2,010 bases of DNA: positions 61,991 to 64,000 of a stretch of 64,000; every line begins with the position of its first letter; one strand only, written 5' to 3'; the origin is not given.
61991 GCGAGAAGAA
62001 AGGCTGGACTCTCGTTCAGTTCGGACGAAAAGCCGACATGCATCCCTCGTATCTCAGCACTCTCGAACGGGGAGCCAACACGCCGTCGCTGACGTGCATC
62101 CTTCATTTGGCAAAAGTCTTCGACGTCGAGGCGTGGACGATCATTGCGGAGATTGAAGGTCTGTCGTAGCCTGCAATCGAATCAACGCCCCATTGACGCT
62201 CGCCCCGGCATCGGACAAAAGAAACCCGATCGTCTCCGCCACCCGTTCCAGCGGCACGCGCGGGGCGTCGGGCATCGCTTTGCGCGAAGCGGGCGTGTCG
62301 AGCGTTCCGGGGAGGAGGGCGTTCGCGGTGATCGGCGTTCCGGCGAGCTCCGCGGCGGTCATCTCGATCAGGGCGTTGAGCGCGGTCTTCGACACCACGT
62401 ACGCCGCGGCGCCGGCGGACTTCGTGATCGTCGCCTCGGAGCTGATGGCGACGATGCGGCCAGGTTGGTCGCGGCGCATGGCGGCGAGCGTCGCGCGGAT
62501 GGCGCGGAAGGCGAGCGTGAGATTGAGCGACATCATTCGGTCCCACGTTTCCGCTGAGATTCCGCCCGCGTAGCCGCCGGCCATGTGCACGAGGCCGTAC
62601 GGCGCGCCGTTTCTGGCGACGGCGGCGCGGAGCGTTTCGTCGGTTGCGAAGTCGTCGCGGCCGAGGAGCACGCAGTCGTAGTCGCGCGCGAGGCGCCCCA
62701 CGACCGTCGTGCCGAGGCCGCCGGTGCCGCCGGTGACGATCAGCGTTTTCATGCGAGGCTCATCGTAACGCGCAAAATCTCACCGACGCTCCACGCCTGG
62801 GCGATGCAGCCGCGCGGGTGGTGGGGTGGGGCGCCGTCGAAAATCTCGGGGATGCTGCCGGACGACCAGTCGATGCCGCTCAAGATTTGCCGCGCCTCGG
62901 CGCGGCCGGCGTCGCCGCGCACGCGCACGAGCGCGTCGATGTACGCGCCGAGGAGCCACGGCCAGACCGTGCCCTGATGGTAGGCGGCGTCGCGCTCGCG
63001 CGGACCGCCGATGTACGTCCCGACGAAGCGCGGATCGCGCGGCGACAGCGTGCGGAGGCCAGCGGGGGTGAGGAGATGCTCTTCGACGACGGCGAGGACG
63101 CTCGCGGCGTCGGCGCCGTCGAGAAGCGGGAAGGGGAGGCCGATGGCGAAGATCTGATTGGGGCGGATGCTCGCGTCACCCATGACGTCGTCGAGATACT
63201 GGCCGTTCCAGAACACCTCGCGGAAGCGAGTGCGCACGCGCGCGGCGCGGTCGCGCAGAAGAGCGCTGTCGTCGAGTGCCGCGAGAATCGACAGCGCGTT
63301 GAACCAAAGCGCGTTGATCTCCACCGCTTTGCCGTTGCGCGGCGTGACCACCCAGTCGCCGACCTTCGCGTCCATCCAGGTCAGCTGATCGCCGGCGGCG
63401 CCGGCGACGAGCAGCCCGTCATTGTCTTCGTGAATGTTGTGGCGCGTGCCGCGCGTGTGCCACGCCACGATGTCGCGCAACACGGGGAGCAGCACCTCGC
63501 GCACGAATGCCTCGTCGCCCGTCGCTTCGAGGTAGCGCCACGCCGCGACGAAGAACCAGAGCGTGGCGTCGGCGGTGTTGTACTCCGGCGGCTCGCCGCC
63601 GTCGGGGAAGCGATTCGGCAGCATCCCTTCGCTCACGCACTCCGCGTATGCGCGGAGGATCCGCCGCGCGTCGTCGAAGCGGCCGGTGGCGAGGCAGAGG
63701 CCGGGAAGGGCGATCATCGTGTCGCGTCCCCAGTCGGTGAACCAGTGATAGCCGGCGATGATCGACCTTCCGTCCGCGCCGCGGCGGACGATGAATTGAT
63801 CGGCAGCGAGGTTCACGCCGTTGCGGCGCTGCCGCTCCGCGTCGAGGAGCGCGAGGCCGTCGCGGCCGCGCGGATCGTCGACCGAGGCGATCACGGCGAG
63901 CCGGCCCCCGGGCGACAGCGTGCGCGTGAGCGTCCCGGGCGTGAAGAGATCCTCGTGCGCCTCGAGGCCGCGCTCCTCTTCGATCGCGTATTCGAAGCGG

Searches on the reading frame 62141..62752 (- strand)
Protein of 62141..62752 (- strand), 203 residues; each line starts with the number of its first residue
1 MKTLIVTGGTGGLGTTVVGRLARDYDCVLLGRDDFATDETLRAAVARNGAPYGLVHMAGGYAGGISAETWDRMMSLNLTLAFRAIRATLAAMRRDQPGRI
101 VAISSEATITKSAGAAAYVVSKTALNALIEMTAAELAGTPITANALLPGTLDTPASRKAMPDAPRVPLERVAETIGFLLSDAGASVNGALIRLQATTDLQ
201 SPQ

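Call 87: search_protein_families(library=pfam, proteins=[window:62141-62752:-], max_evalue=0.001)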
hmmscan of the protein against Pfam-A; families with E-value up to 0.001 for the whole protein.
window:62141-62752:- (203 aa): 4 families
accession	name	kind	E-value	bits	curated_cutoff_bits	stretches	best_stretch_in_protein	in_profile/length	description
PF00106.31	adh_short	-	1.1e-24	87.5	26.6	1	37-160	64-191/195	short chain dehydrogenase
PF13561.12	adh_short_C2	-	3.7e-20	73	27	1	35-191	56-229/236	Enoyl-(Acyl carrier protein) reductase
PF08659.16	KR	-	9.9e-05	22.8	22.6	0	40-134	71-165/180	KR domain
PF01370.27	Epimerase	-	0.00046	20.1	20.9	1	5-114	2-124/240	NAD dependent epimerase/dehydratase family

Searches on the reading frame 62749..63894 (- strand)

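Call 87: search_protein_families(library=pfam, proteins=[window:62749-63894:-], max_evalue=0.001)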
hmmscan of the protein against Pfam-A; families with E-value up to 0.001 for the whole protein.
window:62749-63894:- (381 aa): 2 families
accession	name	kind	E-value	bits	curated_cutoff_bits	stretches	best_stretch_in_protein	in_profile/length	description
PF06202.20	GDE_C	-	8.7e-115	384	21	1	30-375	2-367/367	Amylo-alpha-1,6-glucosidase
PF22422.2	MGH1-like_GH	-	5.2e-09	36.6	27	1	87-326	36-312/356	Mannosylglycerate hydrolase MGH1-like glycoside hydrolase domain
